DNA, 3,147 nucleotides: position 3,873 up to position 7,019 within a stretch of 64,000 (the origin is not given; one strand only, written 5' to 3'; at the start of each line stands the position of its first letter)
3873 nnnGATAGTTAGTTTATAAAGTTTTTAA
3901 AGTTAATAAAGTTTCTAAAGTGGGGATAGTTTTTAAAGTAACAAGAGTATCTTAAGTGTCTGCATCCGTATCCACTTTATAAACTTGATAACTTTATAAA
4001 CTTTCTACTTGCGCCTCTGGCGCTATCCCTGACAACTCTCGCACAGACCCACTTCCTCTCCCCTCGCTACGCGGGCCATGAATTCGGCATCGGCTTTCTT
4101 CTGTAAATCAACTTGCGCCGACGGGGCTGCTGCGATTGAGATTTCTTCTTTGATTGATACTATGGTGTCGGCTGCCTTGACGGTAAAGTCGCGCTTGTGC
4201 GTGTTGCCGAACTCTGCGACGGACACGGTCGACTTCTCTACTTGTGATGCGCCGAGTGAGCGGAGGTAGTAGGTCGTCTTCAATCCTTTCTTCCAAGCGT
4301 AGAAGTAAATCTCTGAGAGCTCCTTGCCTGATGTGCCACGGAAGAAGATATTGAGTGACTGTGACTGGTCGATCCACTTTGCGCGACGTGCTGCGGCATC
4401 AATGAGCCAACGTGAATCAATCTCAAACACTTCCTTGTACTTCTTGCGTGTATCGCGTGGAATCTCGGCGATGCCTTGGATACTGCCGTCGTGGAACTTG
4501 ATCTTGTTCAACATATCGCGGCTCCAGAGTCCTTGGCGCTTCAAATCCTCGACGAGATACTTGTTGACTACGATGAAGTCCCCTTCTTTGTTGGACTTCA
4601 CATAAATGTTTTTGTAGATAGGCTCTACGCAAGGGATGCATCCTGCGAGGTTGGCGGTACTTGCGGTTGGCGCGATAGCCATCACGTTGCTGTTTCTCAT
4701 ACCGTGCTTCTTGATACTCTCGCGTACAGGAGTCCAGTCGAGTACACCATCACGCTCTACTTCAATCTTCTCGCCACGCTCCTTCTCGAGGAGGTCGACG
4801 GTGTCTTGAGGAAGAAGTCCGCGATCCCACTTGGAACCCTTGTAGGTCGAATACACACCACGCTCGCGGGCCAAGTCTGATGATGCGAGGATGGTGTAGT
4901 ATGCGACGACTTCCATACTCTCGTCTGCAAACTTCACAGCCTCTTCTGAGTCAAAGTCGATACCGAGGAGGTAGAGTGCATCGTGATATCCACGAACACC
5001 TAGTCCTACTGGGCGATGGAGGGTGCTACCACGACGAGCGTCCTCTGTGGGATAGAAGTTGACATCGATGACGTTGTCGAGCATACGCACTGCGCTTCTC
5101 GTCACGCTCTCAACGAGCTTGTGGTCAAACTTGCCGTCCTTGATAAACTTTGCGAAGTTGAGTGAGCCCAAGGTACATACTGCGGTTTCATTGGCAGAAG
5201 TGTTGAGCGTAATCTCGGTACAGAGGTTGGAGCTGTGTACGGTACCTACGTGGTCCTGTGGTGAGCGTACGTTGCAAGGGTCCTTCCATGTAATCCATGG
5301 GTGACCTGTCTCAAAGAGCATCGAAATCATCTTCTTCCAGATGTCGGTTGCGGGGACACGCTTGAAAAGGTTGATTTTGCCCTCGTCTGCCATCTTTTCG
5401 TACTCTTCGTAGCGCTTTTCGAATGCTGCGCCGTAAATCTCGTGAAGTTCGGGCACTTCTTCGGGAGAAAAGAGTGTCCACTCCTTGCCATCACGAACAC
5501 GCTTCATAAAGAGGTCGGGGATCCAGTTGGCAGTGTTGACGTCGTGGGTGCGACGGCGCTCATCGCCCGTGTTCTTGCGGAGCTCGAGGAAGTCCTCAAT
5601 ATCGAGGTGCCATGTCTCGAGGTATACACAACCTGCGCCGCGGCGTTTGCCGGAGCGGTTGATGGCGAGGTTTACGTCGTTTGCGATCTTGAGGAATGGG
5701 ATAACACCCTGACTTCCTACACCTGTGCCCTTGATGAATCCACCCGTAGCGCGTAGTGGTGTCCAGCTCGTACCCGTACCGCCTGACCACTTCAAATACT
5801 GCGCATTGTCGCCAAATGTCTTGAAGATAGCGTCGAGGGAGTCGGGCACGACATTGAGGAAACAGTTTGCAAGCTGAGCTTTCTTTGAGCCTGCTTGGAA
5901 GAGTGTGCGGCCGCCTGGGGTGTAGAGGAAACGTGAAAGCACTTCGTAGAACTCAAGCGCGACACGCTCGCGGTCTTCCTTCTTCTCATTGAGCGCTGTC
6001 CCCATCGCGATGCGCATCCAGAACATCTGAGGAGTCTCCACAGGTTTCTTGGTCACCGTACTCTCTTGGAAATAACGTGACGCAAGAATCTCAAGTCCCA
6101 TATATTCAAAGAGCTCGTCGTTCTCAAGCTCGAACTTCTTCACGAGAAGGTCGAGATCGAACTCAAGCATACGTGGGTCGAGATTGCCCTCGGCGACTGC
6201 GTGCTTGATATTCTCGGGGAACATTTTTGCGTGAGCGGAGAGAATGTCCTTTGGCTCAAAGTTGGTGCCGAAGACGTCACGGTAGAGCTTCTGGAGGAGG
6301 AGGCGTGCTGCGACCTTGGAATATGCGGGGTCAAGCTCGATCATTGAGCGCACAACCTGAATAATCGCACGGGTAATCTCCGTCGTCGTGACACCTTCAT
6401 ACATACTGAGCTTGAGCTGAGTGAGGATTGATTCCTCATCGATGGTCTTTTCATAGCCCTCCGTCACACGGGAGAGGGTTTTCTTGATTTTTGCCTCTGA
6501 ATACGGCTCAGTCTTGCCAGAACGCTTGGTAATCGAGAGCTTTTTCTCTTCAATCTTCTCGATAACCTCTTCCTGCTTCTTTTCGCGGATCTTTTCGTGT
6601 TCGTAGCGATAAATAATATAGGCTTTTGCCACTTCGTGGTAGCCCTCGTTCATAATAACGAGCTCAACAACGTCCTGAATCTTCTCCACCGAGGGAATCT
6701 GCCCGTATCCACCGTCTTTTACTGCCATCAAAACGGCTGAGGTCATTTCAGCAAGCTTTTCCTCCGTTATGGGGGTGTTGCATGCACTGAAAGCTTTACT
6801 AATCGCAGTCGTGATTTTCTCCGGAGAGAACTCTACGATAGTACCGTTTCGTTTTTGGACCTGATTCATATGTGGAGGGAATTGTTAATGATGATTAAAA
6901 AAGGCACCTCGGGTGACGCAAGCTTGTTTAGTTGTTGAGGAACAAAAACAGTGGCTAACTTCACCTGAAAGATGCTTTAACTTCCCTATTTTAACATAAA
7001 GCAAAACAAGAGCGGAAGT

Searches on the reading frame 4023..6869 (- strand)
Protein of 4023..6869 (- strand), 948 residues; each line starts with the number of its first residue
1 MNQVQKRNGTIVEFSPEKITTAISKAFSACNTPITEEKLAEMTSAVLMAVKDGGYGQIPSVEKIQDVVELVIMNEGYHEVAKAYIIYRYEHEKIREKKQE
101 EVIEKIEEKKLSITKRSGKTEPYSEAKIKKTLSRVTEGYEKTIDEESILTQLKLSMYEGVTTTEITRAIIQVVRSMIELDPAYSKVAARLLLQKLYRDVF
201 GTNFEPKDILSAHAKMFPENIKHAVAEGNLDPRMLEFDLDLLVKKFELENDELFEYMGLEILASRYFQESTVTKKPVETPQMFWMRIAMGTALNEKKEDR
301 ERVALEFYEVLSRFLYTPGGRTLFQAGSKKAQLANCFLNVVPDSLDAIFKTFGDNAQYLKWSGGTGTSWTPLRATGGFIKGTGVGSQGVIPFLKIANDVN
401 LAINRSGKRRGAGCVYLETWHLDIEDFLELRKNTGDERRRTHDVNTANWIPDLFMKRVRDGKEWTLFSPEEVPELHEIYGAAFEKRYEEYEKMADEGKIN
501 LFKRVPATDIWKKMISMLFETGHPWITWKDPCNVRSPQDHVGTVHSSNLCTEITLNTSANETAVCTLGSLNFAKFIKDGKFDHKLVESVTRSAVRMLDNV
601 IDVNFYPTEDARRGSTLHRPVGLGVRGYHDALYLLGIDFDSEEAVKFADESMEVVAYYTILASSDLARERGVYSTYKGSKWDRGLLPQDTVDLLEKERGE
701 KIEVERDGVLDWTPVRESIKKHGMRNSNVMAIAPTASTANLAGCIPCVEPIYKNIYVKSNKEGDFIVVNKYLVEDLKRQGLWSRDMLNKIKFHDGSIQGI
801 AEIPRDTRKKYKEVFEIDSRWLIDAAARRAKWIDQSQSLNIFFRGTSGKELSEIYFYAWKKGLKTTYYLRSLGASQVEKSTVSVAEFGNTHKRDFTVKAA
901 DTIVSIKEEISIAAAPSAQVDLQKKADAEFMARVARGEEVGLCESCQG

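Call 7: search_protein_families(library=pfam, proteins=[window:4023-6869:-], max_evalue=0.01)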
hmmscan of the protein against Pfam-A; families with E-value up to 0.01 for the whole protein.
window:4023-6869:- (948 aa): 3 families
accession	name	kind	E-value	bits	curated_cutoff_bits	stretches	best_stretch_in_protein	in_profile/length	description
PF02867.20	Ribonuc_red_lgC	-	6.7e-190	632.6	23.9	1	335-869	2-523/523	Ribonucleotide reductase, barrel domain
PF03477.21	ATP-cone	-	1.2e-32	112.7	25.8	2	3-92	2-87/88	ATP cone domain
PF00317.26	Ribonuc_red_lgN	-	3.7e-18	65.8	28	1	253-330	2-76/77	Ribonucleotide reductase, all-alpha domain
